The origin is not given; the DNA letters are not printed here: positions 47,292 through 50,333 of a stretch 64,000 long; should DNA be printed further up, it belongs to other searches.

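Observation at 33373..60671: Candidate 'aldehyde hydrogenlyase'-type supermodule: group 4 hydrogenase, Moco genes, sigma-54 activator and Mop operon in one 27-kb block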

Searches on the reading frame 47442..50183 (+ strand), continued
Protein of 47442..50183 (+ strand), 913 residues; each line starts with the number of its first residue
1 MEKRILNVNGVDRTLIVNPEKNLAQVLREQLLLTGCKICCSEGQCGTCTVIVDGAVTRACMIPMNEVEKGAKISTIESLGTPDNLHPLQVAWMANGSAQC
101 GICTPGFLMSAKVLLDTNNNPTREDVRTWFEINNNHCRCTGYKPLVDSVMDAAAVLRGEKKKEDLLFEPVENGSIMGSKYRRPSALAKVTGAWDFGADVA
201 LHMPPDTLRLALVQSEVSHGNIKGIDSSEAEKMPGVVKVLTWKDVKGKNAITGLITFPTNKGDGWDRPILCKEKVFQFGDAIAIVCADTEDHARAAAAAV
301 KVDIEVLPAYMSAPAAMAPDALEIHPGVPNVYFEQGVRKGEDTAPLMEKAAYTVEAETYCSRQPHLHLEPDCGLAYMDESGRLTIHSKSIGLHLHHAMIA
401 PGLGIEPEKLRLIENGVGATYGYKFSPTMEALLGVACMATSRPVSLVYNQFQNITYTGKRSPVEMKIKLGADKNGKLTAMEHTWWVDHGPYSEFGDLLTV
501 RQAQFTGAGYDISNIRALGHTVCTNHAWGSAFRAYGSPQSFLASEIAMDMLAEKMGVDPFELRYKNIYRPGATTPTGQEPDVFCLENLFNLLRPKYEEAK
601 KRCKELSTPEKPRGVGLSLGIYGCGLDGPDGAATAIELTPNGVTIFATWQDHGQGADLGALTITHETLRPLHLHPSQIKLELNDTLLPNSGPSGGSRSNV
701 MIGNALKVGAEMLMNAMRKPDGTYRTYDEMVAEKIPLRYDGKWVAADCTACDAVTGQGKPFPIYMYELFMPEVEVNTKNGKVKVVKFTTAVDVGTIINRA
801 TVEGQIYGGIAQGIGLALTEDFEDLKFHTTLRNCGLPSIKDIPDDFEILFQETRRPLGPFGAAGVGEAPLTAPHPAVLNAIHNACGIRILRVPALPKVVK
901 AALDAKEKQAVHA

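Call 53: find_encoding_contigs(protein=P0232, flank=10000, max_places=1)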
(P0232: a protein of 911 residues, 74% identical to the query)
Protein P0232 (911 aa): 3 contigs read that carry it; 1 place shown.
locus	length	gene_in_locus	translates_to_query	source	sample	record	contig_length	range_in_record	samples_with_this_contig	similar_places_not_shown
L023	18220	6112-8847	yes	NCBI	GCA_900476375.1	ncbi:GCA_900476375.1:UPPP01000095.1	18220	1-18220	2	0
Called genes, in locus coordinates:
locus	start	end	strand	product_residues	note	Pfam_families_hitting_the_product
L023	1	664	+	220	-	PF02913:FAD-oxidase_C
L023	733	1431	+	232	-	PF00392:GntR, PF07729:FCD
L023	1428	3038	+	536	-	PF02652:Lactate_perm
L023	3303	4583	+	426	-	PF09861:Lar_N, PF21113:LarA_C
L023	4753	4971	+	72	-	-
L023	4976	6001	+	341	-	PF00994:MoCF_biosynth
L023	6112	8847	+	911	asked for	PF00111:Fer2 (weak), PF01799:Fer2_2, PF01315:Ald_Xan_dh_C, PF02738:MoCoBD_1, PF20256:MoCoBD_2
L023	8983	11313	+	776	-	PF14691:Fer4_20, PF07992:Pyr_redox_2, PF01266:DAO (weak), PF01593:Amino_oxidase (weak), PF13450:NAD_binding_8, PF14691:Fer4_20 (weak), PF13534:Fer4_17, PF02754:CCG, +1 more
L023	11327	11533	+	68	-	PF24292:DUF7479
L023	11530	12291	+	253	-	PF13489:Methyltransf_23, PF01209:Ubie_methyltran, PF07021:MetW (weak), PF13847:Methyltransf_31, PF08241:Methyltransf_11, PF08242:Methyltransf_12, PF13649:Methyltransf_25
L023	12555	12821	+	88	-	-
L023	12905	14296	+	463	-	PF26965:MimR_N, PF01590:GAF, PF00989:PAS, PF08448:PAS_4, PF13188:PAS_8 (weak), PF13426:PAS_9, PF00158:Sigma54_activat, PF14532:Sigma54_activ_2 (weak)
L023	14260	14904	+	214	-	PF00158:Sigma54_activat, PF14532:Sigma54_activ_2 (faint), PF25601:AAA_lid_14, PF02954:HTH_8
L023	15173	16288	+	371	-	PF02625:XdhC_CoxI, PF13478:XdhC_C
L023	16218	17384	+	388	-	PF12804:NTP_transf_3, PF01966:HD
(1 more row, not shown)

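Call 78: list_cluster_members(proteins=[P0152, P0136, P0128, P0163, P0001, P0002, P0004, P0010, P0121, P0138])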
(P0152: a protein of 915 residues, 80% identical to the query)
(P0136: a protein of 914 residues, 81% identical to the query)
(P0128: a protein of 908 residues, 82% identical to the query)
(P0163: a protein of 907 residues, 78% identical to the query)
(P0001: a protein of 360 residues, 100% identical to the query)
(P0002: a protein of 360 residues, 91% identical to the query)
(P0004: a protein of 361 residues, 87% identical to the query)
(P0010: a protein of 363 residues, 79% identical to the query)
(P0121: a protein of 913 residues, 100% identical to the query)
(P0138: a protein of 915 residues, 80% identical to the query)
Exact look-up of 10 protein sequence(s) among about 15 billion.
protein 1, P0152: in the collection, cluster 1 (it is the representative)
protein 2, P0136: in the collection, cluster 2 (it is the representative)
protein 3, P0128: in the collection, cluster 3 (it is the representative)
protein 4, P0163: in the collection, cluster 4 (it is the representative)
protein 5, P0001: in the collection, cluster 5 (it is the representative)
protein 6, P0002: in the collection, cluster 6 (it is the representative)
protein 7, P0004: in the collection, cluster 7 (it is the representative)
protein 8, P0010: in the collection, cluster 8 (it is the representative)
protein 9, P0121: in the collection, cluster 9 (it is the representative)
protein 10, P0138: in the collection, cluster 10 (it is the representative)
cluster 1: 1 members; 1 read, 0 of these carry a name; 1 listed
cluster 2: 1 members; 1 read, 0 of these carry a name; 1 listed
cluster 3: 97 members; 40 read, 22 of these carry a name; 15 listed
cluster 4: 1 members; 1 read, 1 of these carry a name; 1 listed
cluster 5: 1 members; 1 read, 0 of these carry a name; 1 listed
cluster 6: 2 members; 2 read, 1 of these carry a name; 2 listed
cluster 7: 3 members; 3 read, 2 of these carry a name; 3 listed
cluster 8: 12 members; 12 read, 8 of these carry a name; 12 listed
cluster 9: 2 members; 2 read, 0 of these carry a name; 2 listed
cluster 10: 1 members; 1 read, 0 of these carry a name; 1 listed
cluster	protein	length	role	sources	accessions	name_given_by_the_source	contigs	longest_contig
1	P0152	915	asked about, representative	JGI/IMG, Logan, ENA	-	-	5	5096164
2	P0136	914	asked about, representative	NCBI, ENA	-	-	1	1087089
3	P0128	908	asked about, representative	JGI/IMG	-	aldehyde oxidoreductase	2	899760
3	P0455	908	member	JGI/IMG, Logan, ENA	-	aldehyde oxidoreductase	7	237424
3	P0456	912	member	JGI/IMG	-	aldehyde oxidoreductase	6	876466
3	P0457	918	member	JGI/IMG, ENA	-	aldehyde oxidoreductase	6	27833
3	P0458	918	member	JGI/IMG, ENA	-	aldehyde oxidoreductase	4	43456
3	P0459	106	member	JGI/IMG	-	aldehyde oxidoreductase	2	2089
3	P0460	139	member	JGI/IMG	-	aldehyde oxidoreductase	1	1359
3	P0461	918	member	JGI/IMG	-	aldehyde oxidoreductase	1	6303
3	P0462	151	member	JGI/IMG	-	aldehyde oxidoreductase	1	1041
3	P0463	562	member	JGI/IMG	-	aldehyde oxidoreductase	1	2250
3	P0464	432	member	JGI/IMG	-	aldehyde oxidoreductase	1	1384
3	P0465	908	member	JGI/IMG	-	aldehyde oxidoreductase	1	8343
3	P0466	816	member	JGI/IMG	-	aldehyde oxidoreductase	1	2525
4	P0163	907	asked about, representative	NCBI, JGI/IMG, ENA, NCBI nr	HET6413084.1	MAG TPA: molybdopterin cofactor-binding domain-containing protein [Anaeromyxobacter sp.] | molybdopterin cofactor-binding domain-containing protein [Anaeromyxobacter sp.]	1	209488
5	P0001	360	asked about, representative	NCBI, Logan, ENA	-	-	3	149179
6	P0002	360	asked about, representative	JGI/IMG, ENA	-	Ni,Fe-hydrogenase III large subunit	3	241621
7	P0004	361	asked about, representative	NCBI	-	-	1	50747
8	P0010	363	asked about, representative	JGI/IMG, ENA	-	Ni,Fe-hydrogenase III large subunit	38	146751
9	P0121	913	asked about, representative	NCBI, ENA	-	-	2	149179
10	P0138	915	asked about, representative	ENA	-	-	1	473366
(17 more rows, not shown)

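Call 81: search_solved_structures(query=window:47442-50183:+, max_evalue=1e-50, show_alignments=1)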
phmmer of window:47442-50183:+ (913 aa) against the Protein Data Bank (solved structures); distinct sequences matched with E-value up to 1e-50: 22.
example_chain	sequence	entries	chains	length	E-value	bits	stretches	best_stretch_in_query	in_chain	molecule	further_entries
1sij_A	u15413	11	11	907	0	1245.5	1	3-904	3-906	Aldehyde oxidoreductase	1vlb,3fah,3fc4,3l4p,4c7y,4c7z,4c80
1dgj_A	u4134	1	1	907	0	1220.9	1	1-902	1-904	ALDEHYDE OXIDOREDUCTASE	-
1wyg_A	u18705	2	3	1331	4.7e-73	249.7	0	206-873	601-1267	Xanthine dehydrogenase/oxidase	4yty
4yrw_A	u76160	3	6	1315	6.8e-73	249.2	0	206-873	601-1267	Xanthine dehydrogenase/oxidase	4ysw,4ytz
6adj_A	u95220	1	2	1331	7.1e-73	249.1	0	206-873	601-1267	Xanthine dehydrogenase/oxidase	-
3an1_A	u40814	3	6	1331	7.1e-73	249.1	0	206-873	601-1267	Xanthine dehydrogenase/oxidase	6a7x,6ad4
6ac4_A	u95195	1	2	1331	7.1e-73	249.1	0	206-873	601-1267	Xanthine dehydrogenase/oxidase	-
6abu_A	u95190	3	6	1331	7.1e-73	249.1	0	206-873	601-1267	Xanthine dehydrogenase/oxidase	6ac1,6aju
2e3t_A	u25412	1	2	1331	7.2e-73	249.1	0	206-873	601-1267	Xanthine dehydrogenase/oxidase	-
2e1q_A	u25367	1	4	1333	1.1e-72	248.4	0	205-873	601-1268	Xanthine dehydrogenase/oxidase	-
2ckj_A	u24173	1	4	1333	1.8e-72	247.8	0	205-873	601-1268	XANTHINE OXIDOREDUCTASE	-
3una_A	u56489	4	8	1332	2e-70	241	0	165-872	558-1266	Xanthine dehydrogenase/oxidase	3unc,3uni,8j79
1fo4_A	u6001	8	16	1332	2.2e-70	240.8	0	166-872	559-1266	XANTHINE DEHYDROGENASE | Xanthine dehydrogenase/oxidase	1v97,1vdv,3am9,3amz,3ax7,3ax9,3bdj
1n5x_A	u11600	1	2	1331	2.2e-70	240.8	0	166-872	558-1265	Xanthine Dehydrogenase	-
3zyv_A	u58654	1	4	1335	7.4e-67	229.2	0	177-869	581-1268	AOX3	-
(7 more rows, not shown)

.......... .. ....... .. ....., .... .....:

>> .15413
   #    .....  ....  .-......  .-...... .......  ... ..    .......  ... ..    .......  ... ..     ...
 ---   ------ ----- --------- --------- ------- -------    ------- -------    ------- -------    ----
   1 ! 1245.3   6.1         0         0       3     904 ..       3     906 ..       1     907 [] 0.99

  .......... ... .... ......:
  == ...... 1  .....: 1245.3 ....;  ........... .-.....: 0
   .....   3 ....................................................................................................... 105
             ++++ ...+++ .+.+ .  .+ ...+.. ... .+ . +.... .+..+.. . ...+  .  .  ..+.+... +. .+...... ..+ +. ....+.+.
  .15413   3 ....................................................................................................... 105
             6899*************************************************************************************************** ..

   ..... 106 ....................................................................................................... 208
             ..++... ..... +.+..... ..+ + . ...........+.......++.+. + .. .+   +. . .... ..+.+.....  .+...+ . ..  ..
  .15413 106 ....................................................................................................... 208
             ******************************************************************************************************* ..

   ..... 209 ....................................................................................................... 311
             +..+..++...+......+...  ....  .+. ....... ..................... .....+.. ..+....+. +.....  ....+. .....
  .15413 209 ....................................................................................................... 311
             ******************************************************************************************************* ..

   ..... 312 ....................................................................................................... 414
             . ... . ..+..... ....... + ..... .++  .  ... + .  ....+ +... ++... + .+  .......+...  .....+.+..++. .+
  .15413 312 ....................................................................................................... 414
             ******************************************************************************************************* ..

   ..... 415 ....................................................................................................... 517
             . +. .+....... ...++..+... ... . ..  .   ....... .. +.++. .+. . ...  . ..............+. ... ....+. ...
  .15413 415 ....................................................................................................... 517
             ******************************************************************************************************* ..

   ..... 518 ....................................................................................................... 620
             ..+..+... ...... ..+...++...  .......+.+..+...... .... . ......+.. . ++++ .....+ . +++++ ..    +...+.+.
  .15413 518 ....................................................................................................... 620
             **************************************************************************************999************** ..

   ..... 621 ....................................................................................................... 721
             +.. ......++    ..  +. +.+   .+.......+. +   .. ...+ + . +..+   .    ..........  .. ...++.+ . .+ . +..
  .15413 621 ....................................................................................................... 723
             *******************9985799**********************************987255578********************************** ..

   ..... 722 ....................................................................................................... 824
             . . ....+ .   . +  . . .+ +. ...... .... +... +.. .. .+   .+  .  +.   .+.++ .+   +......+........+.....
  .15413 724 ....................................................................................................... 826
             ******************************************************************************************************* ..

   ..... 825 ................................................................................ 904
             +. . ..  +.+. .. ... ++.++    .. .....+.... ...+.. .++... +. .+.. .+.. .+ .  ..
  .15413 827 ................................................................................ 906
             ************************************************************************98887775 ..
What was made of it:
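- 47442..50183 (+): Mop-type molybdopterin aldehyde oxidoreductase (2x[2Fe-2S] plus a Moco domain). It is colinear with D. gigas MOP 1sij at 1245 bits, and the GVGE catalytic Glu context is kept (call 81).
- On Mop-type molybdopterin aldehyde oxidoreductase (XO family): The alignment to 1sij runs end to end, with the GVGE catalytic Glu context kept (call 81).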

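Call 83: find_homologous_proteins(query=L020:1-471:-, max_evalue=1e-10)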
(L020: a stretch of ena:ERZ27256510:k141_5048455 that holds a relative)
Query L020:1-471:- (157 aa): 47 proteins with E <= 1e-10 among 3366 candidates.
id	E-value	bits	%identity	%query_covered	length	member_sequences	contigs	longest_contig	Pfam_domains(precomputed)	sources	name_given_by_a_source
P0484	1.5e-63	232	76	100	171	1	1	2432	PF00662.27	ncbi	-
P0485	1.3e-49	186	65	100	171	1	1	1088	PF00662.27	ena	-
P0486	4.4e-49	185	62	100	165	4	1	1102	PF00662.27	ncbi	-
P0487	5.0e-48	181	63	98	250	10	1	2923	PF00662.27,PF00361.26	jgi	jgi:multicomponent Na+:H+ antiporter subunit A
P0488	6.4e-48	181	62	100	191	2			PF00662.27,PF00361.26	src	-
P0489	3.6e-47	178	60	100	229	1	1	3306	PF00662.27,PF00361.26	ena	-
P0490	1.3e-46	177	62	100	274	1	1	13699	PF00662.27,PF00361.26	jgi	jgi:multicomponent Na+:H+ antiporter subunit A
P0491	2.0e-46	176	62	100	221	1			PF00662.27,PF00361.26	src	-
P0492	2.5e-46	176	64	82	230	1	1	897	PF00662.27,PF00361.26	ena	-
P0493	6.8e-46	174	62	90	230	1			PF00662.27,PF00361.26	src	-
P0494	7.1e-46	174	59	100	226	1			PF00662.27,PF00361.26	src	-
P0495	8.6e-46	174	62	92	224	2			PF00662.27,PF00361.26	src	-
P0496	1.1e-45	174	61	92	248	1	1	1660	PF00662.27,PF00361.26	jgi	jgi:NADH:ubiquinone oxidoreductase subunit 5 (subunit L)/multisubunit Na+/H+ antiporter MnhA subunit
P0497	2.0e-45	173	68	82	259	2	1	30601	PF00662.27,PF00361.26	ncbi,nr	ncbi:MAG TPA: proton-conducting transporter membrane subunit, partial [Terracidiphilus sp.]|nr:proto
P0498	2.4e-45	172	60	99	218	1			PF00662.27,PF00361.26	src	-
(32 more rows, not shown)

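Call 85: find_encoding_contigs(protein=P0136, flank=10000, max_places=1)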
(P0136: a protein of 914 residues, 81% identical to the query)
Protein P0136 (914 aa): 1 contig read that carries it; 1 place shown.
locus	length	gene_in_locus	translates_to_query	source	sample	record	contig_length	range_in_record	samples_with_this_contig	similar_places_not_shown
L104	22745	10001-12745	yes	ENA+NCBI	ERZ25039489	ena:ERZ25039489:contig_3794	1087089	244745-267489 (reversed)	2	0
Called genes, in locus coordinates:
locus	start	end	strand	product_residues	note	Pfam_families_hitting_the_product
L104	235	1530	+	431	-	-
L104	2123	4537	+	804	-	PF02901:PFL-like, PF01228:Gly_radical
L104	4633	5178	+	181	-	PF13353:Fer4_12, PF12797:Fer4_2 (faint), PF12837:Fer4_6 (weak), PF13237:Fer4_10, PF00037:Fer4 (weak), PF12838:Fer4_7, PF13187:Fer4_9 (weak), PF04055:Radical_SAM (weak)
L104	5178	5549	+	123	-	-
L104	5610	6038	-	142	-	PF03459:TOBE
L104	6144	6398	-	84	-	PF00037:Fer4 (faint), PF12837:Fer4_6 (faint), PF13237:Fer4_10 (weak), PF14697:Fer4_21 (faint), PF12838:Fer4_7 (weak)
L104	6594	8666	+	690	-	PF26965:MimR_N, PF00989:PAS (weak), PF08448:PAS_4, PF00158:Sigma54_activat, PF01078:Mg_chelatase (weak), PF14532:Sigma54_activ_2, PF25601:AAA_lid_14, PF02954:HTH_8, +3 more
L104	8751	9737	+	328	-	PF04055:Radical_SAM, PF06463:Mob_synth_C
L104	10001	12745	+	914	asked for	PF01799:Fer2_2, PF01315:Ald_Xan_dh_C, PF02738:MoCoBD_1, PF20256:MoCoBD_2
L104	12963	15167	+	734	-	PF14691:Fer4_20 (weak), PF07992:Pyr_redox_2, PF01266:DAO (weak), PF13450:NAD_binding_8 (weak), PF13183:Fer4_8 (weak), PF13534:Fer4_17, PF02754:CCG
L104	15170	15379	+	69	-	PF24292:DUF7479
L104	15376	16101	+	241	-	PF13489:Methyltransf_23 (weak), PF13649:Methyltransf_25, PF13847:Methyltransf_31, PF08241:Methyltransf_11, PF08242:Methyltransf_12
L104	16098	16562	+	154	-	PF09719:C_GCAxxG_C_C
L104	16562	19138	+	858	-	PF01128:IspD (faint), PF12804:NTP_transf_3, PF01966:HD, PF23545:Zn_ribbon_HMPTM, PF04055:Radical_SAM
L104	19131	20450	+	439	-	PF00501:AMP-binding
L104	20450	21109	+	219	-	PF00300:His_Phos_1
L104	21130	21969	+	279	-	PF02625:XdhC_CoxI, PF13478:XdhC_C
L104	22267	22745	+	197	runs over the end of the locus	-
